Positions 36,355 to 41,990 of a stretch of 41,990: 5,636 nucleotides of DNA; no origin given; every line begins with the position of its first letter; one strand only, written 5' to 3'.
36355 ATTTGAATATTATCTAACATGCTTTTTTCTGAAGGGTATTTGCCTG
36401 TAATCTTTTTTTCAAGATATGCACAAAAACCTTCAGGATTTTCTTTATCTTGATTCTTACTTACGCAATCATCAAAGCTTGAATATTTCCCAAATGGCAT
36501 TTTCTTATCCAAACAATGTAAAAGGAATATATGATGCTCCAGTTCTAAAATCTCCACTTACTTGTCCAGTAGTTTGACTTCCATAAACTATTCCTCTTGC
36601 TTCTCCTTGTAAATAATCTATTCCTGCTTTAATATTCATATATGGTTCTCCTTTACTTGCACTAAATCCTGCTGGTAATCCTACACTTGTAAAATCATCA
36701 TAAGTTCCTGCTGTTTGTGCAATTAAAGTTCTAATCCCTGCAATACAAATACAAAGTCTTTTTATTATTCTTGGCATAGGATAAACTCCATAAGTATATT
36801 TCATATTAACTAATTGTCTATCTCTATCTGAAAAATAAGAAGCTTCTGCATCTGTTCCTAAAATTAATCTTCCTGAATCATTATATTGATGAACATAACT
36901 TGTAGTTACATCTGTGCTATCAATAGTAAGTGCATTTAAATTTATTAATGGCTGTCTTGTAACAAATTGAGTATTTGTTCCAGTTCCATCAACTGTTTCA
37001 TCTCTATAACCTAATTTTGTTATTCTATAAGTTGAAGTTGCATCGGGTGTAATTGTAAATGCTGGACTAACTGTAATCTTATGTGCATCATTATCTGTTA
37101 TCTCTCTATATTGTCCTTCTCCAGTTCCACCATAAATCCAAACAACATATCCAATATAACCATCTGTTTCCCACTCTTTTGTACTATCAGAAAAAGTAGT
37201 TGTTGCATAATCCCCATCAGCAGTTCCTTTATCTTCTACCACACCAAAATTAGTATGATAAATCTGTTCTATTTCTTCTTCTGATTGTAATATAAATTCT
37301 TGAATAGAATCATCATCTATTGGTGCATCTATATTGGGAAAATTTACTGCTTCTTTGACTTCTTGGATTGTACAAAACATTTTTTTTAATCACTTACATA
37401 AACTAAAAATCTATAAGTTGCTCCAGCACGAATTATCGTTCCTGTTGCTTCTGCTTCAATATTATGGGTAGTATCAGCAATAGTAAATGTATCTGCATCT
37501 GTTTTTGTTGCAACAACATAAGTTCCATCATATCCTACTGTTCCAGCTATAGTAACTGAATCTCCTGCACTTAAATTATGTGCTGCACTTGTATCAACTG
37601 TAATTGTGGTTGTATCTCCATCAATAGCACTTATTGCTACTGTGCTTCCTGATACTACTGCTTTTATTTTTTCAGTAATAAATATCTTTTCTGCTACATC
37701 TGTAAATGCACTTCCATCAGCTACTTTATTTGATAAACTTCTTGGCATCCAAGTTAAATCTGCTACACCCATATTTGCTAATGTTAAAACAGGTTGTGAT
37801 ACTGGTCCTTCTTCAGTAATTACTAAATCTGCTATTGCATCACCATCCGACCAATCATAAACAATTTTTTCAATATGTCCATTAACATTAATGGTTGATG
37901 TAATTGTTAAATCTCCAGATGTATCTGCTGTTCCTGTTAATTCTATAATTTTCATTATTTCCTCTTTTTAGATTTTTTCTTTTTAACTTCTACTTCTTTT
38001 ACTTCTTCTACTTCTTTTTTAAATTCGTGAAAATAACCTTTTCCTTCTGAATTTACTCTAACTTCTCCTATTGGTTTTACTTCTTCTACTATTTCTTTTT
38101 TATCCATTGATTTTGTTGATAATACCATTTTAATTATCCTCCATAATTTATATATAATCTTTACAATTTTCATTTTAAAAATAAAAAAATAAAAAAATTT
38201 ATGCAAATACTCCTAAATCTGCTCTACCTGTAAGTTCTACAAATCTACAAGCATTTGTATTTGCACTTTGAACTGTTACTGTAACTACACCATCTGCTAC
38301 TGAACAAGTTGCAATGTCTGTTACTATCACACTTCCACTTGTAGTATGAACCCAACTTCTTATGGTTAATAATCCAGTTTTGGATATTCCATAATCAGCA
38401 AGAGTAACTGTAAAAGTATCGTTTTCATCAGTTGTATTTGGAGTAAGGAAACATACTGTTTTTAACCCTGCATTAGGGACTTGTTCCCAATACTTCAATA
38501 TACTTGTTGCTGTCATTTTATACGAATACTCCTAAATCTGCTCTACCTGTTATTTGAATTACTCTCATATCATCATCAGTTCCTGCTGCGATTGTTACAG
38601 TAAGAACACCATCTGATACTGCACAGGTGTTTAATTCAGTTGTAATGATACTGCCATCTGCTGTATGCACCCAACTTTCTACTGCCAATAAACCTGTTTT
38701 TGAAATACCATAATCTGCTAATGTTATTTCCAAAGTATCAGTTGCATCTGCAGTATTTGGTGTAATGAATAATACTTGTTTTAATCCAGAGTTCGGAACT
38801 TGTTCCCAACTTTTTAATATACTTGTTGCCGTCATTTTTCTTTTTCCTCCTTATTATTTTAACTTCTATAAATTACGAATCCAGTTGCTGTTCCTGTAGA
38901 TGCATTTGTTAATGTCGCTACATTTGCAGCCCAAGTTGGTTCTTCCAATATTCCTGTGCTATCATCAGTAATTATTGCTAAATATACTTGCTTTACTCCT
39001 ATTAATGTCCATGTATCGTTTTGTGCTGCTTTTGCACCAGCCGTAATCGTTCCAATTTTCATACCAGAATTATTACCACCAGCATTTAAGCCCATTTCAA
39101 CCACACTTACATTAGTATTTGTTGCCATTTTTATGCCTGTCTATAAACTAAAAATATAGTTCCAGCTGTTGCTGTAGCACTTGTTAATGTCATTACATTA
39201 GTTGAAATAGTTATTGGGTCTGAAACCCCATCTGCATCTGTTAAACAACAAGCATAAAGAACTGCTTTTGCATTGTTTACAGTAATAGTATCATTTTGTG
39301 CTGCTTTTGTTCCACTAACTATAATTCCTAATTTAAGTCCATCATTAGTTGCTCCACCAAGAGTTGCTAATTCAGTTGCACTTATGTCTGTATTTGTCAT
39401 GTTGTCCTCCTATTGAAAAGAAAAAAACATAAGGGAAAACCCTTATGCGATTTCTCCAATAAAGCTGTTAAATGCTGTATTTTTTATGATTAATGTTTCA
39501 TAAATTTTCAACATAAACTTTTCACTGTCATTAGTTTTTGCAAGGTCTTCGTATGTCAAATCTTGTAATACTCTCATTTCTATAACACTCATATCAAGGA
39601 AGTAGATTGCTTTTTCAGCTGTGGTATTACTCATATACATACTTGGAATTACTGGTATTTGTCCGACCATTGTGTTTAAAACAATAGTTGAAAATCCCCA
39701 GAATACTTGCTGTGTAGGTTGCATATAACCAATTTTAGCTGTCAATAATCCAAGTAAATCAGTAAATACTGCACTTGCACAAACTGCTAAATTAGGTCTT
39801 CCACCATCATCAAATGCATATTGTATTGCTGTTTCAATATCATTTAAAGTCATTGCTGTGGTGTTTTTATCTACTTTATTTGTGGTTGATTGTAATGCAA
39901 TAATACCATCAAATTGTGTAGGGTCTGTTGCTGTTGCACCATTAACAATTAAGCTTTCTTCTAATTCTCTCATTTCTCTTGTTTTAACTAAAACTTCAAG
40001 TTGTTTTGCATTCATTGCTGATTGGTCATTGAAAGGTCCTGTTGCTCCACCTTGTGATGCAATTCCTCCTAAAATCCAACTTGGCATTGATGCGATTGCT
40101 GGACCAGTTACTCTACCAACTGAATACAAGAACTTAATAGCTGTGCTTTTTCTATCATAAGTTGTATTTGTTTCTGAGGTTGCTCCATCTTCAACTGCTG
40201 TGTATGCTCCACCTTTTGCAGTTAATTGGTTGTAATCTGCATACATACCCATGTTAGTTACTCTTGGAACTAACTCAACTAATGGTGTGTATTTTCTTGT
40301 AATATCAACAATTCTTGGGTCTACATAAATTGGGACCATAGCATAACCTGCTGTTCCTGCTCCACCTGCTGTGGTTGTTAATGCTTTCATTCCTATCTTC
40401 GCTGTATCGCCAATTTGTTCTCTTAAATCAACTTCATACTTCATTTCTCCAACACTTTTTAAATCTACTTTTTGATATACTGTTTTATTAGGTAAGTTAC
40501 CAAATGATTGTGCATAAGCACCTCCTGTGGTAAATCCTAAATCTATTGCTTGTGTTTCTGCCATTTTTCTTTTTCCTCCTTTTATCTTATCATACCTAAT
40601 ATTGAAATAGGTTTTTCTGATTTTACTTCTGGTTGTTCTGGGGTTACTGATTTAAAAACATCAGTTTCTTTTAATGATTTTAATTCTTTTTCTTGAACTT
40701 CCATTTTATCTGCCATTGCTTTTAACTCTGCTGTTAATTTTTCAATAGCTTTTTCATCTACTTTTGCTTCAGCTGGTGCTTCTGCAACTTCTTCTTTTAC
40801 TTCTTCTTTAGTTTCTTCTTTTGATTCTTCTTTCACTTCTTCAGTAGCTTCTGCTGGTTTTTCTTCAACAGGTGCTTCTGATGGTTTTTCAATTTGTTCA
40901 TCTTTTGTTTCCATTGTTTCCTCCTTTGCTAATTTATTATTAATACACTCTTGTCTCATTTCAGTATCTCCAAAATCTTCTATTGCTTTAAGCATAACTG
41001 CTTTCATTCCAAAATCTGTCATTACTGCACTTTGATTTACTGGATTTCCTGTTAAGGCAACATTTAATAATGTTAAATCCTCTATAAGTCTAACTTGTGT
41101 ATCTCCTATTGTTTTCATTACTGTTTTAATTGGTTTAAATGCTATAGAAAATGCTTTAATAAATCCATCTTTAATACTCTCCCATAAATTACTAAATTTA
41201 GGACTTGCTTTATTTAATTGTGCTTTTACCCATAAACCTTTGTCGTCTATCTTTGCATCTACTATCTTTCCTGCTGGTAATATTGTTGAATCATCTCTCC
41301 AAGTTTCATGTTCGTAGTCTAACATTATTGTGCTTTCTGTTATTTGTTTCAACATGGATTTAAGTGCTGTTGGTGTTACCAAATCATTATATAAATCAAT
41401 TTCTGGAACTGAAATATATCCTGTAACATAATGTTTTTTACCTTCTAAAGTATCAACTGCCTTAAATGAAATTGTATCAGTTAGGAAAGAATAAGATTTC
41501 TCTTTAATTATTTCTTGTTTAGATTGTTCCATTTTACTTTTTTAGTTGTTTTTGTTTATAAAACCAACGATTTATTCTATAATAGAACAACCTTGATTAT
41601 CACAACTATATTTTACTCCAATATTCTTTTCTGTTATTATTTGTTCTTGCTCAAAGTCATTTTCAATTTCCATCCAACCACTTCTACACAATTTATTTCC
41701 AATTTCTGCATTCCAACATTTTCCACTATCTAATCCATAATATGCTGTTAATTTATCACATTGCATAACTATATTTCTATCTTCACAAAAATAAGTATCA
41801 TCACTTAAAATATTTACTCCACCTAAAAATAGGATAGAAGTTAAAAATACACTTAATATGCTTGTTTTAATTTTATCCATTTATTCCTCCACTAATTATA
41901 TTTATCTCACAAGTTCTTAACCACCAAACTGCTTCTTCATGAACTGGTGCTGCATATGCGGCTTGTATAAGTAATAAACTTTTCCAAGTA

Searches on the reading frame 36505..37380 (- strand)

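Call 8: search_protein_families(library=phrogs, proteins=[window:36505-37380:-], max_evalue=0.1)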
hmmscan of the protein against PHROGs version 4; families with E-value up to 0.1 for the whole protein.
window:36505-37380:- (291 aa): 1 family
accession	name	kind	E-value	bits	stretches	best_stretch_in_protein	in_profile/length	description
phrog_11987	-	unknown function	0.022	14.9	1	138-220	211-290/365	-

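Call 18: search_protein_families(library=pfam, proteins=[window:36505-37380:-], max_evalue=0.05)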
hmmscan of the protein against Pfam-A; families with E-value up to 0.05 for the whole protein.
window:36505-37380:- (291 aa): 0 families

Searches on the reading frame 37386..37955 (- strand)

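Call 8: search_protein_families(library=phrogs, proteins=[window:37386-37955:-], max_evalue=0.1)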
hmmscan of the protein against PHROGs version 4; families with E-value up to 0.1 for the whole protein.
window:37386-37955:- (189 aa): 2 families
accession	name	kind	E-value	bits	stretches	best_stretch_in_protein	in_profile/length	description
phrog_1236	-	head and packaging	0.059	14.1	1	111-171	45-104/177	head protein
phrog_9998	-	unknown function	0.087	13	0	107-174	42-110/401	-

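Call 18: search_protein_families(library=pfam, proteins=[window:37386-37955:-], max_evalue=0.05)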
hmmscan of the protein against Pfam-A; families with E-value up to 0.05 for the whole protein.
window:37386-37955:- (189 aa): 2 families
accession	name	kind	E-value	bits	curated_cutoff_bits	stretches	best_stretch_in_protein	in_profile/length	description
PF05354.17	Phage_attach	-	0.00062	20.7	26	1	97-155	41-91/99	Phage Head-Tail Attachment protein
PF16190.11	E1_FCCH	-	0.004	17.6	29.5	1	115-172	3-64/70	Ubiquitin-activating enzyme E1 FCCH domain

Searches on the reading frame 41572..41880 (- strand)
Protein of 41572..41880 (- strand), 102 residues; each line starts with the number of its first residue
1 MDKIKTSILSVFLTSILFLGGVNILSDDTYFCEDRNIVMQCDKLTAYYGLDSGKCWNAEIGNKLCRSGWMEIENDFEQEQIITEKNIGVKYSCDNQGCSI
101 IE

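Call 6: search_protein_families(library=pfam, proteins=[window:41572-41880:-], max_evalue=0.1)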
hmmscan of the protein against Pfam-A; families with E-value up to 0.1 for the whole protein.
window:41572-41880:- (102 aa): 0 families

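Call 7: search_protein_families(library=phrogs, proteins=[window:41572-41880:-], max_evalue=0.1)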
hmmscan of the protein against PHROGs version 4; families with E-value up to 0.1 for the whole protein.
window:41572-41880:- (102 aa): 1 family
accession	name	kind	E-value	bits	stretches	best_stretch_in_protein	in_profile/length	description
phrog_19296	-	unknown function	0.055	13.9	1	13-64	128-179/271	-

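Call 69: search_protein_representatives(protein=window:41572-41880:-)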
Query: 102 residues. Proteins with E-value up to 0.001 (for the whole library): 165; up to 1e-10: 71; up to 1e-30: 0. The best 150 are listed.
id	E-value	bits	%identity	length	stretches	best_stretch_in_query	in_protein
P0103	1.1e-27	112.4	57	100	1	3-81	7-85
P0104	1.1e-25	106.0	59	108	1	4-80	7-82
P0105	3.3e-25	104.5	48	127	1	6-102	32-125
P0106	6.5e-23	97.1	51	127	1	14-99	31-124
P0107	1.4e-22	96.1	58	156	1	4-76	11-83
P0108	2.0e-22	95.5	56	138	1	11-87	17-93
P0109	3.1e-22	94.9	53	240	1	4-78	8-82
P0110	6.2e-21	90.7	60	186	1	6-70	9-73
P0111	1.5e-20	89.5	47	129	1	5-90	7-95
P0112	6.7e-20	87.4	51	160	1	6-77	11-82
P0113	2.8e-19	85.4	52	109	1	14-99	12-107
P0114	1.5e-18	83.1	61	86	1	19-94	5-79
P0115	2.6e-18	82.3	50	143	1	6-79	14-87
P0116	9.1e-18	80.6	43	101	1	4-98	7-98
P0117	1.6e-17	79.7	49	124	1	4-78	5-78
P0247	1.5e-04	38.1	50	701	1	27-72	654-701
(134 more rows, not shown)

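Call 85: search_protein_families(library=pfam, proteins=[P0247], max_evalue=0.01)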
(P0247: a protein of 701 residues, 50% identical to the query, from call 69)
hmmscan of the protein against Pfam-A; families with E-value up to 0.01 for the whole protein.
P0247 (701 aa): 1 family
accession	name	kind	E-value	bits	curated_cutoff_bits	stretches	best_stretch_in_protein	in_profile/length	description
PF13884.11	Peptidase_S74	-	3.4e-07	30.9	22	1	541-595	1-55/58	Chaperone of endosialidase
